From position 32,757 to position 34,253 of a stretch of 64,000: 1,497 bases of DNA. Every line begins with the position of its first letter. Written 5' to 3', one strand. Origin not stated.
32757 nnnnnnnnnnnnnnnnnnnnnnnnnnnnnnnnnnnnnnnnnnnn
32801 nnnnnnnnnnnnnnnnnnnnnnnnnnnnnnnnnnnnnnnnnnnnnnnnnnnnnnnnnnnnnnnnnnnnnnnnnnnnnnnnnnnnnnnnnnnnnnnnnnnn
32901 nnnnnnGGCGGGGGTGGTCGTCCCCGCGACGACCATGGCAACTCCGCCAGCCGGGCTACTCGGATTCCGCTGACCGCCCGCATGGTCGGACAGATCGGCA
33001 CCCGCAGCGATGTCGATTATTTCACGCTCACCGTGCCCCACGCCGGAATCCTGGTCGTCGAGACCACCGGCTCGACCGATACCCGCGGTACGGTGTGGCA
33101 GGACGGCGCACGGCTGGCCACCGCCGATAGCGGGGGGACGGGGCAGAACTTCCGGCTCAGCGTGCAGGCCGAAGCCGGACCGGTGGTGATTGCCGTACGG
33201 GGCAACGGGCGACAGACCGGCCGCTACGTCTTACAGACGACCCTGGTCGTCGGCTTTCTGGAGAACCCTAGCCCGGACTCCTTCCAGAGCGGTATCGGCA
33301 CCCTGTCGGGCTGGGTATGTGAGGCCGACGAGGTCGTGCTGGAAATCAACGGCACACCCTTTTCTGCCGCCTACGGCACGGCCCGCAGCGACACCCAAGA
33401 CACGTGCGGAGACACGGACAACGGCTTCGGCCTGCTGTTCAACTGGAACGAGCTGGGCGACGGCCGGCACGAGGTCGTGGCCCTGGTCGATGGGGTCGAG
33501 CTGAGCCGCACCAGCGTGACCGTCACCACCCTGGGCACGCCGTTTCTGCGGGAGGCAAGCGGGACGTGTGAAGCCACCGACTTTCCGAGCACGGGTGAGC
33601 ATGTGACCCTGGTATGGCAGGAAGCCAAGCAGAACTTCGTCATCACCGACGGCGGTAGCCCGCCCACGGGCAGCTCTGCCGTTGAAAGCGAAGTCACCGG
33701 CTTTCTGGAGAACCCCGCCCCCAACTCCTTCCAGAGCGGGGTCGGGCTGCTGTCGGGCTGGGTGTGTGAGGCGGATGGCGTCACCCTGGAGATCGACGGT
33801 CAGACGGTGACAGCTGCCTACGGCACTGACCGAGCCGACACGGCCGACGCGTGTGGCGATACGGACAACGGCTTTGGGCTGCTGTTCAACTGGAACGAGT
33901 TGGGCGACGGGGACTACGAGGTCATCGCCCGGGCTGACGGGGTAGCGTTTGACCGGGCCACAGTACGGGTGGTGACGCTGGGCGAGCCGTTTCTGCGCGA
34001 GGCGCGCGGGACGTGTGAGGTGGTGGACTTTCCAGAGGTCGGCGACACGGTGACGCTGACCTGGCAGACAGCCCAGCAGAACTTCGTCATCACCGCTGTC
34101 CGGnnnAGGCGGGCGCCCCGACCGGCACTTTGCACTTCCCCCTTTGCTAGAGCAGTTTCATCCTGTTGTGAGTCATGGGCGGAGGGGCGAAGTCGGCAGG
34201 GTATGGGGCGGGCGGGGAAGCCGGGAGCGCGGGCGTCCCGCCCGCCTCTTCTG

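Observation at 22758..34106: Four giant exoproteins share one C-terminal cassette (PPC-like domain plus two copies of an unrecognised ~115-aa Cys-containing domain) fused to unrelated passenger domains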

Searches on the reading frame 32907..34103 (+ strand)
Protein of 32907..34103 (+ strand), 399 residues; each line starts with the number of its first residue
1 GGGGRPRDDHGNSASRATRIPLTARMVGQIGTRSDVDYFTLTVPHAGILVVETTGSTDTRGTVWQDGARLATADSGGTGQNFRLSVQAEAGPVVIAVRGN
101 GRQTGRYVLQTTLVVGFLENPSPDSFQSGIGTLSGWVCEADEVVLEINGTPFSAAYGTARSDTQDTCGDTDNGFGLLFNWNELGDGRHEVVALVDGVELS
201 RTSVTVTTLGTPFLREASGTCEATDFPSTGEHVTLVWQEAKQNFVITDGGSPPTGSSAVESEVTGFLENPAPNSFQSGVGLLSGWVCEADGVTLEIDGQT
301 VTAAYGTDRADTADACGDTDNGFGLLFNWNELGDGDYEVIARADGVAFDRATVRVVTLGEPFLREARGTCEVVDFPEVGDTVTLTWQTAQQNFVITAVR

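Call 19: find_related_loci(query=A1, collection=genome_contigs, flank=8000)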
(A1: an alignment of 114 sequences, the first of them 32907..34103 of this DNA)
Query A1 (399 aa) in genome_contigs; peptide patterns used: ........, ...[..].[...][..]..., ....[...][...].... (x = any residue, [..] = any of these).
500 stretches matched a pattern; 392 encode a relative of the query (tblastn E <= 1e-3); the best 80 are kept; 76 distinct loci.
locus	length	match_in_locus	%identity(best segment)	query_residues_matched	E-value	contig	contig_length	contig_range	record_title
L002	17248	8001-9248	73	1-399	0e+0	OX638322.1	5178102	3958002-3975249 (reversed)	MAG: Candidatus Binatia bacterium isolate fc306077-a6e0-4751-8727-9b45b52cfb09 genome assembly, chromosome: 1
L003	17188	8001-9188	65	8-399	2e-159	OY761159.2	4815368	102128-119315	MAG: Candidatus Binatia bacterium isolate a3054953-5fa8-48fb-90a5-e173aac96f7a genome assembly, chromosome: 1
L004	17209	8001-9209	63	7-398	9e-157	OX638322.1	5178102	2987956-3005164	MAG: Candidatus Binatia bacterium isolate fc306077-a6e0-4751-8727-9b45b52cfb09 genome assembly, chromosome: 1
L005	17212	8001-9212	64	7-399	1e-154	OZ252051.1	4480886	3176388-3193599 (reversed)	MAG: uncultured Candidatus Binatia bacterium isolate b4184f84-54dd-4777-b1f7-7d436cdf621f genome assembly, chromosome: 1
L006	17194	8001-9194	62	7-399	1e-154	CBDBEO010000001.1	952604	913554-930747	MAG: uncultured Candidatus Binatia bacterium isolate d69ef4bc-d7cd-432e-8a93-c2be756c76d7 genome assembly, contig: conti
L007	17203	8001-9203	60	7-399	2e-152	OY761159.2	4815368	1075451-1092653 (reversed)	MAG: Candidatus Binatia bacterium isolate a3054953-5fa8-48fb-90a5-e173aac96f7a genome assembly, chromosome: 1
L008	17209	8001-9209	63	7-399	5e-152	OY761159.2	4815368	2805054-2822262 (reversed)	MAG: Candidatus Binatia bacterium isolate a3054953-5fa8-48fb-90a5-e173aac96f7a genome assembly, chromosome: 1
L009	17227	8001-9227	60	2-398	3e-150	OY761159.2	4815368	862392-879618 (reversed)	MAG: Candidatus Binatia bacterium isolate a3054953-5fa8-48fb-90a5-e173aac96f7a genome assembly, chromosome: 1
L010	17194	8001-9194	62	7-396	2e-150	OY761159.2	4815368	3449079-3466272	MAG: Candidatus Binatia bacterium isolate a3054953-5fa8-48fb-90a5-e173aac96f7a genome assembly, chromosome: 1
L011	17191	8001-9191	65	7-399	2e-149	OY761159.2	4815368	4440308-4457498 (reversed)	MAG: Candidatus Binatia bacterium isolate a3054953-5fa8-48fb-90a5-e173aac96f7a genome assembly, chromosome: 1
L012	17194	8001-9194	61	7-399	5e-149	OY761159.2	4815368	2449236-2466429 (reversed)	MAG: Candidatus Binatia bacterium isolate a3054953-5fa8-48fb-90a5-e173aac96f7a genome assembly, chromosome: 1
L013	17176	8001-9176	63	8-399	3e-148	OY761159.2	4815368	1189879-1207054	MAG: Candidatus Binatia bacterium isolate a3054953-5fa8-48fb-90a5-e173aac96f7a genome assembly, chromosome: 1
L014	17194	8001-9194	59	7-399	1e-147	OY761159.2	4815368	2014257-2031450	MAG: Candidatus Binatia bacterium isolate a3054953-5fa8-48fb-90a5-e173aac96f7a genome assembly, chromosome: 1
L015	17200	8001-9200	60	7-399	2e-147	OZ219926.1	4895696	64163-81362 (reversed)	MAG: Thermodesulfobacteriota bacterium isolate 21442c6b-cc68-4f82-8039-a5361455a999 genome assembly, chromosome: 3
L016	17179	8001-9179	61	8-399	3e-147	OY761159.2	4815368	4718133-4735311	MAG: Candidatus Binatia bacterium isolate a3054953-5fa8-48fb-90a5-e173aac96f7a genome assembly, chromosome: 1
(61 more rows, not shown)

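Call 25: predict_structure(alignment_id=A1)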
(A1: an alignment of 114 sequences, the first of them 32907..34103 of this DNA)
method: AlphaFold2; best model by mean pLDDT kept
length: 399 residues; sequences in the alignment: 114
mean_pLDDT: 92.7   pTM: 0.85
mean pLDDT of the five models: 92.7, 92.5, 91.0, 90.7, 81.5
residues with pLDDT >= 90: 332; 70-90: 54; 50-70: 10; < 50: 3
segments of 3 or more residues with pLDDT < 50: 1-3
pLDDT, mean of each block of 10 residues (from residue 1): 64 93 94 94 97 92 97 76 95 96 91 96 95 94 96 90 94 93 97 97 97 95 96 95 92 76 93 92 94 94 90 94 92 95 96 93 94 97 95 96
secondary structure, 60 per line:
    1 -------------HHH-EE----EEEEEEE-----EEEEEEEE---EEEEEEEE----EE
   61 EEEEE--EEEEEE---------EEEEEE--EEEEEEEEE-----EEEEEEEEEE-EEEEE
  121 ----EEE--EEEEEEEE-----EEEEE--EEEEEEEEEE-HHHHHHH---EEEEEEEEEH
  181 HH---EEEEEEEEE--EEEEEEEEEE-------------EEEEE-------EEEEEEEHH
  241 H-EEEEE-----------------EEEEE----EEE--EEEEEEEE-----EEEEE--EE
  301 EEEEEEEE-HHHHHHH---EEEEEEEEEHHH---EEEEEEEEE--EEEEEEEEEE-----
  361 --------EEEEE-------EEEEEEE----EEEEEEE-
elements in order: E24-30 E36-43 E47-54 E59-65 E68-73 E83-88 E91-99 E105-114 E116-120 E125-127 E130-137 E143-147 E150-159 H161-167 E171-179 E186-194 E197-206 E220-224 E232-238 E243-247 E265-269 E274-276 E279-286 E292-296 E299-308 H310-316 E320-328 E335-343 E346-355 E369-373 E381-387 E392-398
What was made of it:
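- The AF2 model has pLDDT 92.7 and pTM 0.85 (call 25).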

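Call 29: fold_search(model_id=the predicted structure, library=pdb)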
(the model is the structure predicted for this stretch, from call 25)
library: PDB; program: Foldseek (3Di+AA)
matches with E <= 10: 1706; with E <= 0.001: 165
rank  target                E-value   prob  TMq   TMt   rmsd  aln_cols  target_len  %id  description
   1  5g56                  1.1e-07  1.00  0.17  0.11  21.8       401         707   10  THE TETRA-MODULAR CELLULOSOMAL ARABINOXYLANASE CtXyl5A STRUCTURE AS REVEALED BY X-RAY CRYSTALLOGRAPHY (released 2016-06-29)
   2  2rjm                  1.6e-06  0.99  0.17  0.22  22.3       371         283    8  3Ig structure of titin domains I67-I69 E-to-A mutated variant (released 2008-01-22)
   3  5uv6_A                2.1e-06  0.99  0.15  0.20  23.1       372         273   11  Crystal structure of human Opioid Binding Protein/Cell Adhesion Molecule Like (OPCML) (released 2018-03-21)
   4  5xwu_C                2.9e-06  0.98  0.17  0.20  21.1       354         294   10  Crystal structure of PTPdelta Ig1-Ig3 in complex with SALM2 LRR-Ig (released 2018-06-06)
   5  9fls_A                2.9e-06  0.90  0.13  0.15  35.2       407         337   12  CryoEM structure of the fragment-3 (2061-2397) in the grappling hook protein A (GhpA) in the bacterium Aureispira sp.  (released 2024-10-16)
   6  4wrl_A                3.1e-06  1.00  0.18  0.25  26.8       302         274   10  Structure of the human CSF-1:CSF-1R complex (released 2015-08-12)
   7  4rca_A                4.5e-06  0.98  0.16  0.20  22.4       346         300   11  Crystal structure of human PTPdelta and human Slitrk1 complex (released 2014-11-19)
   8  5d4k_B                7.4e-06  0.91  0.16  0.12  21.8       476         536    9  Crystal structure of the human polymeric Ig receptor (pIgR) ectodomain (released 2016-03-16)
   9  4wrl_C                8.3e-06  0.99  0.17  0.23  26.1       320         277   11  Structure of the human CSF-1:CSF-1R complex (released 2015-08-12)
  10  6ue7_C                9.2e-06  0.84  0.15  0.12  24.3       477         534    8  Structure of dimeric sIgA complex (released 2020-02-19)
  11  2yd9                  1.0e-05  0.98  0.15  0.19  25.4       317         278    8  Crystal structure of the N-terminal Ig1-3 module of Human Receptor Protein Tyrosine Phosphatase Sigma (released 2011-04-13)
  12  4pbw_F                1.1e-05  0.99  0.15  0.26  16.8       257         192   11  Crystal structure of chicken receptor protein tyrosine phosphatase sigma in complex with TrkC (released 2014-11-12)
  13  5xwu_A                1.1e-05  0.97  0.17  0.21  21.5       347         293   11  Crystal structure of PTPdelta Ig1-Ig3 in complex with SALM2 LRR-Ig (released 2018-06-06)
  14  4pbw_D                1.3e-05  0.99  0.15  0.26  17.0       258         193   11  Crystal structure of chicken receptor protein tyrosine phosphatase sigma in complex with TrkC (released 2014-11-12)
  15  5sv5                  1.4e-05  1.00  0.20  0.70   2.7       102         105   20  1.0 Angstrom Crystal Structure of pre-Peptidase C-terminal Domain of Collagenase from Bacillus anthracis. (released 2016-08-17)
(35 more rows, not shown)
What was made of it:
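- On Pfam PPC (PF04151) / collagenase collagen-binding domain superfamily (first cassette domain): Foldseek TMt 0.70-0.71 (call 29).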

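Call 44: search_protein_families(library=pfam, alignment_id=A4, max_evalue=0.00001)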
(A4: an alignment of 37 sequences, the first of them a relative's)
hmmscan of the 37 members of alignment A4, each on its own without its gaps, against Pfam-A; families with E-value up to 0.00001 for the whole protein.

A. member 1, L024:7545-9206:+ (554 aa): 0 families

B. families by the number of members that match (of 37 scanned): 51 families (the first 25 are shown)
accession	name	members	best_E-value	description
PF00028.23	Cadherin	9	5e-129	Cadherin domain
PF00560.39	LRR_1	7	1.3e-37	Leucine Rich Repeat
PF07581.17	Glug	7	1.4e-18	The GLUG motif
PF13855.12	LRR_8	6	2.6e-71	Leucine rich repeat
PF00041.27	fn3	6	6.8e-65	Fibronectin type III domain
PF00082.27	Peptidase_S8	5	1.1e-43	Subtilase family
PF12799.13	LRR_4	4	1.4e-43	Leucine Rich repeats (2 copies)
PF23598.1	LRR_14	4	5.2e-23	Leucine-rich repeat region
PF25059.1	FN3_DSCAM-DSCAML_C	3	6.3e-31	DSCAM/DSCAML C-terminal Fn3-like domain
PF13688.12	Reprolysin_5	3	1.2e-15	Metallo-peptidase family M12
PF03160.20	Calx-beta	3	1.9e-15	Calx-beta domain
PF13583.11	Reprolysin_4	3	7.6e-15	Metallo-peptidase family M12B Reprolysin-like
PF05345.18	He_PIG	3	4.9e-14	Putative Ig domain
PF13582.12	Reprolysin_3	3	1.6e-11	Metallo-peptidase family M12B Reprolysin-like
PF13229.12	Beta_helix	3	1.9e-08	Right handed beta helix region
PF04151.21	PPC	2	7.7e-13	Bacterial pre-peptidase C-terminal domain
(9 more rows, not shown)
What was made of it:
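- In 37 Binatia proteins the passengers were cadherin 9, LRR 7, GLUG 7, fn3 6, S8 5, M12 3 and Calx-beta 3, plus M14, GSDH and others (call 44). Passengers include peptidases (call 44).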

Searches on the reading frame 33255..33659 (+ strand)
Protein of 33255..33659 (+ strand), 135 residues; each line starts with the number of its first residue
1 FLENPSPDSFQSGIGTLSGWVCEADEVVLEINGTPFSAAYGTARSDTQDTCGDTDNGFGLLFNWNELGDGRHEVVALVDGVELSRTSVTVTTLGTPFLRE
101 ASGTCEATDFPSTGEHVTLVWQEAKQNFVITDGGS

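Call 7: search_protein_families(library=pfam, proteins=[window:33255-33659:+], max_evalue=10)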
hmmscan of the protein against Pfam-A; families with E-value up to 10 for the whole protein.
seq(135 aa): 1 family
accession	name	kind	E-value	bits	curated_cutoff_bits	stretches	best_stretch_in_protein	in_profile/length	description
PF22015.1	OSBS_N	-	0.23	11.7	27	1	55-70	32-47/78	O-succinylbenzoate synthase, N-terminal domain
